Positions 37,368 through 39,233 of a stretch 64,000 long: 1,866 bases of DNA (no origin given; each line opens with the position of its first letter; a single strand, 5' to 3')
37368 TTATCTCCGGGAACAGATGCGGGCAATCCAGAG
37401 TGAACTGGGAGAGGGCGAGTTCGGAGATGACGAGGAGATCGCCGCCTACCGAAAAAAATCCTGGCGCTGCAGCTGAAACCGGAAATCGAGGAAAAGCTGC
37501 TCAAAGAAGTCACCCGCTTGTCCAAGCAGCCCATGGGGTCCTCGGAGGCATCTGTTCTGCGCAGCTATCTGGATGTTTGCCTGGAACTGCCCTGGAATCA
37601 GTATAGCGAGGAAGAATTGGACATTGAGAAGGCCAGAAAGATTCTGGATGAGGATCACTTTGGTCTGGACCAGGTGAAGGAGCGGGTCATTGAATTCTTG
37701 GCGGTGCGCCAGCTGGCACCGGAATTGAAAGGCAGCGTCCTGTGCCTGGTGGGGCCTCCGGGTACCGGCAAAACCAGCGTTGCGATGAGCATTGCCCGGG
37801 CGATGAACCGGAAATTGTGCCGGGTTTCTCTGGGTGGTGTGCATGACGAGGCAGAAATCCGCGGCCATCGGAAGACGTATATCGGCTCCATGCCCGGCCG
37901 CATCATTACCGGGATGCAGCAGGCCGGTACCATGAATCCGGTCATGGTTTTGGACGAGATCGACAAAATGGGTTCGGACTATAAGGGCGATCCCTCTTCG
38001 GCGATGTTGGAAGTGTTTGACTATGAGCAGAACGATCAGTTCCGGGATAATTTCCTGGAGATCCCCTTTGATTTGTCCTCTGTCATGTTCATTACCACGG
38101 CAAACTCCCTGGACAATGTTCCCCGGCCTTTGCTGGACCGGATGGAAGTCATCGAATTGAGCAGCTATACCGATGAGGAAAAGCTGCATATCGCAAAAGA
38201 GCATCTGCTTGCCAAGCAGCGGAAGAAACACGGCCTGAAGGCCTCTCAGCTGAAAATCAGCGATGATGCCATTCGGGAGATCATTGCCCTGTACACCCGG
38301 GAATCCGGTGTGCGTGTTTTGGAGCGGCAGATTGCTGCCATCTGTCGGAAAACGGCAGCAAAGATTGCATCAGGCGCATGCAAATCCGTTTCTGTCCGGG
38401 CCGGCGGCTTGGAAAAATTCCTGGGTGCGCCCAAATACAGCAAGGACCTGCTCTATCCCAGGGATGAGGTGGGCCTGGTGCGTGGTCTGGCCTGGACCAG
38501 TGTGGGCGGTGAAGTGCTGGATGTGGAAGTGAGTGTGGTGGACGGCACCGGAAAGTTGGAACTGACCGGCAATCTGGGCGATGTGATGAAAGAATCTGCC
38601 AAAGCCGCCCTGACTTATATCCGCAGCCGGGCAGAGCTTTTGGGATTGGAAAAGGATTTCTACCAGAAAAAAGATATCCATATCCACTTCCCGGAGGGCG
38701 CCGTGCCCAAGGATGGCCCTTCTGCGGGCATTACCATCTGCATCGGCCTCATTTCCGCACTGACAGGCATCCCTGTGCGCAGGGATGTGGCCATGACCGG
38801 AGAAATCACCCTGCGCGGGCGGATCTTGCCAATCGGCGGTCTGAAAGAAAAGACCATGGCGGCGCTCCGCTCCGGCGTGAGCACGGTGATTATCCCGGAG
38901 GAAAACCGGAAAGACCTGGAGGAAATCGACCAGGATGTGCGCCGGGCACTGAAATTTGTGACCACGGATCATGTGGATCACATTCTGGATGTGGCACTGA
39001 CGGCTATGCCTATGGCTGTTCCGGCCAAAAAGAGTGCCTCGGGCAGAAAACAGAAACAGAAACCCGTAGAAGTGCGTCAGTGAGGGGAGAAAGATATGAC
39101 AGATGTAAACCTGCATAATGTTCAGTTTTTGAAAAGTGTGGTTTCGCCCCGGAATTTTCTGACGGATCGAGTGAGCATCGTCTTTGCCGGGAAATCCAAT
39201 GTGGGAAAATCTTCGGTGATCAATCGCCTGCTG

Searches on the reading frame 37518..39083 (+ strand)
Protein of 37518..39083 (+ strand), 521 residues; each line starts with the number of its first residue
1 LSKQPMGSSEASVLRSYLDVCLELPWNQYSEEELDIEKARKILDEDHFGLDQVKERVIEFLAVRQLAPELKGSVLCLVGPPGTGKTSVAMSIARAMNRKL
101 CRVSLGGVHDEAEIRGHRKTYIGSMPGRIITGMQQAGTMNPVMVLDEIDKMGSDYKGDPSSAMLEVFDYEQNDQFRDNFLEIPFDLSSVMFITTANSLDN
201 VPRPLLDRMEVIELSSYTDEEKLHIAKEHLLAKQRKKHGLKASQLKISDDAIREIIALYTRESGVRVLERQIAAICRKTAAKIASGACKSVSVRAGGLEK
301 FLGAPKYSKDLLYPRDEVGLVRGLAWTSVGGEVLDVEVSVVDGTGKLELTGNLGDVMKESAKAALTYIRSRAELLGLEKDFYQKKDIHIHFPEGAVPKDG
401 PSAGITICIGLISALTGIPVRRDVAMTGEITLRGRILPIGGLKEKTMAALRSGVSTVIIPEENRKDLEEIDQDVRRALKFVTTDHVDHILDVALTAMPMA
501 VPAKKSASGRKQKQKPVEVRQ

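Call 77: search_protein_families(library=pfam, proteins=[window:37518-39083:+], max_evalue=0.001)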
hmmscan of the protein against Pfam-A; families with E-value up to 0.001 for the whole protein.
window:37518-39083:+ (521 aa): 9 families
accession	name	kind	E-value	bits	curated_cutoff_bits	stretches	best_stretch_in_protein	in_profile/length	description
PF05362.19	Lon_C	-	2.1e-89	299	21.1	1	293-495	2-204/205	Lon protease (S16) C-terminal proteolytic domain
PF00004.35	AAA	-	2e-24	86.9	21.2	1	75-213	1-127/131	ATPase family associated with various cellular activities (AAA)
PF22667.2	Lon_lid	-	1.4e-23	82.8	27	1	236-287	1-52/57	Lon protease AAA+ ATPase lid domain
PF13541.12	ChlI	-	5.2e-11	42.9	27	1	336-463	1-121/121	Subunit ChlI of Mg-chelatase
PF07728.20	AAA_5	-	3.6e-10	40.4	22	1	75-209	2-139/139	AAA domain (dynein-related subfamily)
PF08298.17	AAA_PrkA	-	1.7e-05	24.5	25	1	43-99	57-112/358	PrkA AAA domain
PF20720.3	nSTAND3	-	8.8e-05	22.7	27.2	0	73-99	18-44/155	Novel STAND NTPase 3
PF06068.19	TIP49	-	0.00029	20.6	23.8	0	69-105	47-83/347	TIP49 P-loop domain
PF05496.18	RuvB_N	-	0.0005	20.3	27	0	46-104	8-65/159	Holliday junction DNA helicase RuvB P-loop domain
